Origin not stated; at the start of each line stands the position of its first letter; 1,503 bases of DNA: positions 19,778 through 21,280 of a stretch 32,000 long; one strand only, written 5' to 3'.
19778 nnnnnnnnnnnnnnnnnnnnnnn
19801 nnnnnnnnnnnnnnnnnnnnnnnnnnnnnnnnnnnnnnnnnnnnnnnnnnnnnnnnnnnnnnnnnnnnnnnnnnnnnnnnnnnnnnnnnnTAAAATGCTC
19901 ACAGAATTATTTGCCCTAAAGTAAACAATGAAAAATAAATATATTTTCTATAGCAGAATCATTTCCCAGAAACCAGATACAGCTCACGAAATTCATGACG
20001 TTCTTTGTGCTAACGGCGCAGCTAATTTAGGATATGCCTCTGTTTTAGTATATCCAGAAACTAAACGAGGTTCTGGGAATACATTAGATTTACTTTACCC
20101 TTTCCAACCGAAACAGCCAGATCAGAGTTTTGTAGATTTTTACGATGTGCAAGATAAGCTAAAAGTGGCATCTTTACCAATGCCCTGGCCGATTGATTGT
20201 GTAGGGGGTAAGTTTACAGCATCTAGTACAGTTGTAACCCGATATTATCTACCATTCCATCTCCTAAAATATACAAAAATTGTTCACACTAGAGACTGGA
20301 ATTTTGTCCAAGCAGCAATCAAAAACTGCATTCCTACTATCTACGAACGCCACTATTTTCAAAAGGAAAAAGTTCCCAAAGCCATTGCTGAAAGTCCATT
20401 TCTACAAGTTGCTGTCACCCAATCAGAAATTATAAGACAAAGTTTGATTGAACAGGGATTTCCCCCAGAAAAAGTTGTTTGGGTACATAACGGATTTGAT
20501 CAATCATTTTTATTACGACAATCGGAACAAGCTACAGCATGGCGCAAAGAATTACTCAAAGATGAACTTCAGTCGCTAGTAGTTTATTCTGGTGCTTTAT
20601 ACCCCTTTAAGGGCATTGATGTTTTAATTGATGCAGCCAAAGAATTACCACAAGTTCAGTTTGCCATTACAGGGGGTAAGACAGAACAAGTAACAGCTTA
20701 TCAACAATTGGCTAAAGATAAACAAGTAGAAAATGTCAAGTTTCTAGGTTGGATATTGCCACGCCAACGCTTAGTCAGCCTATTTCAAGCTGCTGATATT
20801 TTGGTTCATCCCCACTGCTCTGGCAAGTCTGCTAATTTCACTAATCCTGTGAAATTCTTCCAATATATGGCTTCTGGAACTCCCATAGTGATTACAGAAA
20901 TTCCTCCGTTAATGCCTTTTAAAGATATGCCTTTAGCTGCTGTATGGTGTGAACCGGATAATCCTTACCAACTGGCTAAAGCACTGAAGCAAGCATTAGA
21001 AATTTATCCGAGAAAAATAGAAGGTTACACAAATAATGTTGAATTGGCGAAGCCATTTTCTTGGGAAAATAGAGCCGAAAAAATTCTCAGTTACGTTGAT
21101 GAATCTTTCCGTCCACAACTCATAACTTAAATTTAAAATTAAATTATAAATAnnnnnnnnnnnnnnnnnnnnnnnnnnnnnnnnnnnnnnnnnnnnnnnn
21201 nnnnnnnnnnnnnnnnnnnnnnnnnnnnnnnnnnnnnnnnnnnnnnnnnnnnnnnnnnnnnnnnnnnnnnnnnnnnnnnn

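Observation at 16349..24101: Six-gene GT/ABC operon with no initiating transferase, flippase, polymerase or sugar-activation genes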

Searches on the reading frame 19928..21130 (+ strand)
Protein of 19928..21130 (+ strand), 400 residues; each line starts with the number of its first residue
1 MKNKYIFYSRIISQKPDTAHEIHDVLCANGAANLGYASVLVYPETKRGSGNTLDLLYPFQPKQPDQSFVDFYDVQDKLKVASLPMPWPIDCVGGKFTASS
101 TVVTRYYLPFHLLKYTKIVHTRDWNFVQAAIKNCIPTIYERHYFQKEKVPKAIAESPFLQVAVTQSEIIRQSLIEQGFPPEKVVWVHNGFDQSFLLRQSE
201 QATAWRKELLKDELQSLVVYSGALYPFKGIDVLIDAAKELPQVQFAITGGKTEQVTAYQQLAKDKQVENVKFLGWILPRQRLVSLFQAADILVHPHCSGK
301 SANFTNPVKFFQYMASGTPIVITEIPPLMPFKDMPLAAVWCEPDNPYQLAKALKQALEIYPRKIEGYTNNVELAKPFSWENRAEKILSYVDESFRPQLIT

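Call 3: search_protein_families(library=pfam, proteins=[window:19928-21130:+], max_evalue=0.01)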
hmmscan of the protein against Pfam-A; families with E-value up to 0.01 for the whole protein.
window:19928-21130:+ (400 aa): 4 families
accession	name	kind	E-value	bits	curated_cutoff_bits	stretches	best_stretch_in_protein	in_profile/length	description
PF00534.26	Glycos_transf_1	-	2.4e-18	66.7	26.4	1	203-360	3-159/172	Glycosyl transferases group 1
PF13692.12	Glyco_trans_1_4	-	3.6e-18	66.6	27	1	217-358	3-141/142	Glycosyl transferases group 1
PF13524.12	Glyco_trans_1_2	-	1.1e-06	29.1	25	1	233-326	5-83/144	Glycosyl transferase-like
PF13439.12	Glyco_transf_4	-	0.00029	21.3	28.5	1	118-192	75-168/170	Glycosyltransferase Family 4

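Call 4: search_protein_families(library=ncbifam, proteins=[window:19928-21130:+], max_evalue=0.01)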
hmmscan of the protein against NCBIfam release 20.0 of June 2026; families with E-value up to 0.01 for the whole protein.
window:19928-21130:+ (400 aa): 21 families
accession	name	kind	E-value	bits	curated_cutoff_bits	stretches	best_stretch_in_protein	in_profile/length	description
NF007640.0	PRK10307.1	subfamily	7.1e-16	58.1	276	1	164-355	177-368/411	WcaI family glycosyltransferase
TIGR04047.1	MSMEG_0565_glyc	hypoth_equivalog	2.5e-15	56.5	259.85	1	164-387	144-368/373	MSMEG_0565 family glycosyltransferase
TIGR03449.1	mycothiol_MshA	equivalog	7.7e-15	54.7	462.5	1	160-389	168-399/406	D-inositol-3-phosphate glycosyltransferase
TIGR04063.1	stp3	hypoth_equivalog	2.8e-14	52.8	442.05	1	164-357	163-358/397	TIGR04063 family PEP-CTERM/XrtA system glycosyltransferase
NF053513.1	Gtran_IagA_BgsA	equivalog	3.6e-10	39.4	460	1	173-326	119-268/333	LTA glycolipid anchor biosynthesis glycosyltransferase, IagA/BgsA family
TIGR04007.1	wcaI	equivalog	2.6e-09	36.2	800.45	1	169-359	184-377/407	colanic acid biosynthesis glycosyltransferase WcaI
NF049987.1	DaglGlyslTfaseDgs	equivalog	5.9e-09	35.3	500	1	182-328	125-266/332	processive diacylglycerol alpha-glucosyltransferase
NF053787.1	GlcN_PG_synth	equivalog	1.9e-08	33.5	480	1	166-388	151-354/361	N-acetylglucosaminyl phosphatidylglycerol synthase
NF047676.1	TeichurnBiosyTuaH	equivalog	1.1e-07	31.1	550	1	165-387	165-381/384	teichuronic acid biosynthesis protein TuaH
TIGR04157.1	glyco_rSAM_CFB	subfamily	1.6e-07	30.7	400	1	176-295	188-307/406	TIGR04157 family glycosyltransferase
NF038295.1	EPS_HpsP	equivalog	8.1e-07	28.4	550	1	200-389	192-383/388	hormogonium polysaccharide biosynthesis glycosyltransferase HpsP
TIGR02149.1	glgA_Coryne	subfamily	9.4e-06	25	302.4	1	177-297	165-292/391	glycogen synthase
NF041010.1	glycosy_Agl16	equivalog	1.5e-05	24.1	575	1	159-392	134-350/352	glycosylation protein Agl16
NF041876.1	EPS_EpsE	equivalog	8.8e-05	21.9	400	1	179-357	184-359/389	exopolysaccharide biosynthesis GT4 family glycosyltransferase EpsE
TIGR03088.1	stp2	hypoth_equivalog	0.00015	21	409.05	1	156-384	134-364/374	TIGR03088 family PEP-CTERM/XrtA system glycosyltransferase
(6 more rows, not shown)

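Call 58: search_solved_structures(query=window:19928-21130:+, max_evalue=0.001)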
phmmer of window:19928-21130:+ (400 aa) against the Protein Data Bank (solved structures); distinct sequences matched with E-value up to 0.001: 5.
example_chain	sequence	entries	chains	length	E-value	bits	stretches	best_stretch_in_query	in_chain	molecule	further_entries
3c4q_A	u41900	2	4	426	1.4e-08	37.3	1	162-392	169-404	Predicted glycosyltransferases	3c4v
3c48_A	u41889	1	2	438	1.5e-08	37.2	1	162-392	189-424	Predicted glycosyltransferases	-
4xso_B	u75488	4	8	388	2.8e-05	26.4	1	154-358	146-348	Alr3699 protein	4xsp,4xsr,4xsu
3okc_A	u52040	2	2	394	4.2e-05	25.9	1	194-390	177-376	GDP-mannose-dependent alpha-(1-6)-phosphatidylinositol monomannoside mannosyltransferase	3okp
3oka_A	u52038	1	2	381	5e-05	25.6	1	194-389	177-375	GDP-mannose-dependent alpha-(1-6)-phosphatidylinositol monomannoside mannosyltransferase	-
